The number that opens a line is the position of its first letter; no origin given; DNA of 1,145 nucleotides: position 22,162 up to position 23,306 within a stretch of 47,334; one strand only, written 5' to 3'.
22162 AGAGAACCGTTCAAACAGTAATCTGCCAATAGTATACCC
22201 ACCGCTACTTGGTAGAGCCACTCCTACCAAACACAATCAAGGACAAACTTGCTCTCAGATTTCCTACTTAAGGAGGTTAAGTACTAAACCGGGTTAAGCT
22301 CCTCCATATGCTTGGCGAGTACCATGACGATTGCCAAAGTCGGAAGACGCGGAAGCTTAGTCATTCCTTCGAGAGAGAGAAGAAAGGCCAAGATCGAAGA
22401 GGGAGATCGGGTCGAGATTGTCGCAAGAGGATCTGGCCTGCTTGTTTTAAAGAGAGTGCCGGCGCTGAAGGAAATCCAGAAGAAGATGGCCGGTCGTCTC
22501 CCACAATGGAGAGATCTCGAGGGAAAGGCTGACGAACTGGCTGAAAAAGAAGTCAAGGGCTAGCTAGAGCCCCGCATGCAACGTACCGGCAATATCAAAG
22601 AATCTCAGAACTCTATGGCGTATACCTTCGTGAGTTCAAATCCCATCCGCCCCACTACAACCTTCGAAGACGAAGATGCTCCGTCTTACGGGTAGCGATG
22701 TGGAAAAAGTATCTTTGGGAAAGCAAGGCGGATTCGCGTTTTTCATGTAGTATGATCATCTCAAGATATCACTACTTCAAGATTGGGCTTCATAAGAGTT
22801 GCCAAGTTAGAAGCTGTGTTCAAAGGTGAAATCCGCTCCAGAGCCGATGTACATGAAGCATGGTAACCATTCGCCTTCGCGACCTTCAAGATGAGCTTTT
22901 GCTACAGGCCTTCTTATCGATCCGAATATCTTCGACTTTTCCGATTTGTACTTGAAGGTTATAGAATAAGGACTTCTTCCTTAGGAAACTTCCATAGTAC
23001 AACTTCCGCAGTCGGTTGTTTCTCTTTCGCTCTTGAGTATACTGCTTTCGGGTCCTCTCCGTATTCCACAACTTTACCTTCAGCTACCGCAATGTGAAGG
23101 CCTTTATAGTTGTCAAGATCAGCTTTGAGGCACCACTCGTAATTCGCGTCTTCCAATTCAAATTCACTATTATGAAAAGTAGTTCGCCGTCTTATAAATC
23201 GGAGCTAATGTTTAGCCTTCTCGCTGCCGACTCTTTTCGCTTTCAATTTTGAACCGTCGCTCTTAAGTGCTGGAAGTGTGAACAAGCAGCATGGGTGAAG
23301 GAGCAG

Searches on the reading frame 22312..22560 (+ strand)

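Call 6: search_protein_families(library=pfam, proteins=[window:22312-22560:+], max_evalue=0.01)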
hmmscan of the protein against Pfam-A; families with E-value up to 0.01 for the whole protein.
window:22312-22560:+ (83 aa): 1 family
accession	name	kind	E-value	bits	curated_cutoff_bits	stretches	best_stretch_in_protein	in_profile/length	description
PF04014.23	MazE_antitoxin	-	2.1e-08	34.4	24.7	1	7-49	1-43/48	Antidote-toxin recognition MazE, bacterial antitoxin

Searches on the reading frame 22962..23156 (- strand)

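Call 6: search_protein_families(library=pfam, proteins=[window:22962-23156:-], max_evalue=0.01)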
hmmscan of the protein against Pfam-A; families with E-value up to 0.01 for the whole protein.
window:22962-23156:- (65 aa): 1 family
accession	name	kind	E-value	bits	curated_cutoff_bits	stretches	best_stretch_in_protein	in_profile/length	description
PF18929.5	DUF5678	-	8e-11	42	23.2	1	15-60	4-49/49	Family of unknown function (DUF5678)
